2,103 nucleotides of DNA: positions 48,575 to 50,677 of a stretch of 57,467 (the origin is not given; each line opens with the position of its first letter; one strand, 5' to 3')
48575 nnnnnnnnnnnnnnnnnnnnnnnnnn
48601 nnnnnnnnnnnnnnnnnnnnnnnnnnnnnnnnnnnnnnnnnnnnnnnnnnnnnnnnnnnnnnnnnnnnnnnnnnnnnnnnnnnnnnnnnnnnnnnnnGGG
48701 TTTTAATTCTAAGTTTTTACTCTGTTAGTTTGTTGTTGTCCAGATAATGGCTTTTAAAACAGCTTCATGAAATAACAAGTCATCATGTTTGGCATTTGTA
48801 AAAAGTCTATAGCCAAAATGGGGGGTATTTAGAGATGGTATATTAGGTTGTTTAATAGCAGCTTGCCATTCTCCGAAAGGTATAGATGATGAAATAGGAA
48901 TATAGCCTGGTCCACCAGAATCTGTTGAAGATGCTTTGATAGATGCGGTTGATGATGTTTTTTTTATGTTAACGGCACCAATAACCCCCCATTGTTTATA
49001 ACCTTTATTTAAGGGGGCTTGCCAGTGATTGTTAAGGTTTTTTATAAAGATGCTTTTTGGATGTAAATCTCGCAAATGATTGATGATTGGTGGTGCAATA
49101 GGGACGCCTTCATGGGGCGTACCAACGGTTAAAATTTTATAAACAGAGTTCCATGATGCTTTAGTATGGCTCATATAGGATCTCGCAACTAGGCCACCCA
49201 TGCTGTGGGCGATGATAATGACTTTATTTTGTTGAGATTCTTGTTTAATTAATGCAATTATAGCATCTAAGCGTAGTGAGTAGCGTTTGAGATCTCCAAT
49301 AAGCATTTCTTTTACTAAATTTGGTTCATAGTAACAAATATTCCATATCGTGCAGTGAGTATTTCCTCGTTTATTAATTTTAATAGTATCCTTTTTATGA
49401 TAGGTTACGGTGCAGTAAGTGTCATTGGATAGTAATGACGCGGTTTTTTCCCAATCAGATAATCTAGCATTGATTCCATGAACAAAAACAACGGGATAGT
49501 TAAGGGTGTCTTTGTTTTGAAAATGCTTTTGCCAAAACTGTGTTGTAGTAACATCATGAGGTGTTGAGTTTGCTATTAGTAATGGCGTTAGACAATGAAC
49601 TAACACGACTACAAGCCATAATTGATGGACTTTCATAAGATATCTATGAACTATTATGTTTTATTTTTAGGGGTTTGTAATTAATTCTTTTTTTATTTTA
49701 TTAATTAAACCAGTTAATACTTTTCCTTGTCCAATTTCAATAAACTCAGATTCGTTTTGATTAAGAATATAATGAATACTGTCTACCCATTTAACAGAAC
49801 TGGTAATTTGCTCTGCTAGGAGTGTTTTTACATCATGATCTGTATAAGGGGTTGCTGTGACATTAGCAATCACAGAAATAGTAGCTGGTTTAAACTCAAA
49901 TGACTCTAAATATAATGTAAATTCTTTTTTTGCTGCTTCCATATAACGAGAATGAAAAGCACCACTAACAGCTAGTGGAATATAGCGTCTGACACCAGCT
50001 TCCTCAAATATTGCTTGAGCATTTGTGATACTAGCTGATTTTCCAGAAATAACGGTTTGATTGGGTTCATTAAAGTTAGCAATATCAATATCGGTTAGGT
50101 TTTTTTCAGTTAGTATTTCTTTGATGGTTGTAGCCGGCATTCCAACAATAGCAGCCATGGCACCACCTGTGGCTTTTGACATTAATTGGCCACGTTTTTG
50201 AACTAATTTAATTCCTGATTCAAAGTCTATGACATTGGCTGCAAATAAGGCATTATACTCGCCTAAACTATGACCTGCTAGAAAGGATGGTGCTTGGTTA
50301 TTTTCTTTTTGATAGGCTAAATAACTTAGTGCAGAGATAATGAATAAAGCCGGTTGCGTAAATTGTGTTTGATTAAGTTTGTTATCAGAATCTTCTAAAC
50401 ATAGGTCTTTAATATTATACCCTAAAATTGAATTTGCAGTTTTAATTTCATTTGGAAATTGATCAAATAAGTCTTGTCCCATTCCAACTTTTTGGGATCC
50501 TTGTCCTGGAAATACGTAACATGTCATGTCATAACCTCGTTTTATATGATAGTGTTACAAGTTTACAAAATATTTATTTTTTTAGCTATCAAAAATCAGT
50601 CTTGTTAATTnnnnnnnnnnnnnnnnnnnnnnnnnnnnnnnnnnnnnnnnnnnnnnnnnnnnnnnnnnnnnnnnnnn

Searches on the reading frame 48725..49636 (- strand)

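Call 86: search_protein_families(library=pfam, proteins=[window:48725-49636:-], max_evalue=0.00001)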
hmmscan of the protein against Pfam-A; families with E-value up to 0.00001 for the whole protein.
window:48725-49636:- (303 aa): 8 families
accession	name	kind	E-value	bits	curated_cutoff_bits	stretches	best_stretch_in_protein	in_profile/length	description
PF07819.20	PGAP1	-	3.5e-15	56.8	24.3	1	47-214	5-160/233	PGAP1-like alpha/beta domain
PF02089.21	Palm_thioest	-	1.7e-09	38.2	26.8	1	48-186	1-121/254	Palmitoyl protein thioesterase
PF05057.20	DUF676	-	2.5e-09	37.4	20.3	1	49-182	8-132/217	Putative serine esterase (DUF676)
PF00561.26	Abhydrolase_1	-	6.5e-09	36.3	25.8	1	47-188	1-123/245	alpha/beta hydrolase fold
PF12146.15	Hydrolase_4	-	3.3e-07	30.3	27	1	114-187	53-125/239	Serine aminopeptidase, S33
PF24096.1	DUF7379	-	9.8e-07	29.3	33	1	127-183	58-120/191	Domain of unknown function (DUF7379)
PF01674.24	Lipase_2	-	1.2e-06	28.7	20.3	1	47-158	2-96/219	Lipase (class 2)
PF02450.21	LCAT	-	3.3e-06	27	21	1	115-179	100-166/392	Lecithin:cholesterol acyltransferase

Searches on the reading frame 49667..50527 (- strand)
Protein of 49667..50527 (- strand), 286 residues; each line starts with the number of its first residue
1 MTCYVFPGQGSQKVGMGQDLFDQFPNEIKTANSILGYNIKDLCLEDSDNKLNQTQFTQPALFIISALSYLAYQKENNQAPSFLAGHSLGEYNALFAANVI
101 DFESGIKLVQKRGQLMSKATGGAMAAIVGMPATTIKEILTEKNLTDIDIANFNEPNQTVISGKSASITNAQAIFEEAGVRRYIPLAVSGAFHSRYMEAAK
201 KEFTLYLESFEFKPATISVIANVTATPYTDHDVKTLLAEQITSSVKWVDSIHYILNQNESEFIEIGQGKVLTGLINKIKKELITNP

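Call 86: search_protein_families(library=pfam, proteins=[window:49667-50527:-], max_evalue=0.00001)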
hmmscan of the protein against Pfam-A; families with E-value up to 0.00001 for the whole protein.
window:49667-50527:- (286 aa): 1 family
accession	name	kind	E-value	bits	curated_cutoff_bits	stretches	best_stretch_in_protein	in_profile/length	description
PF00698.26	Acyl_transf_1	-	2.6e-32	113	32.7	1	4-268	2-268/319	Acyl transferase domain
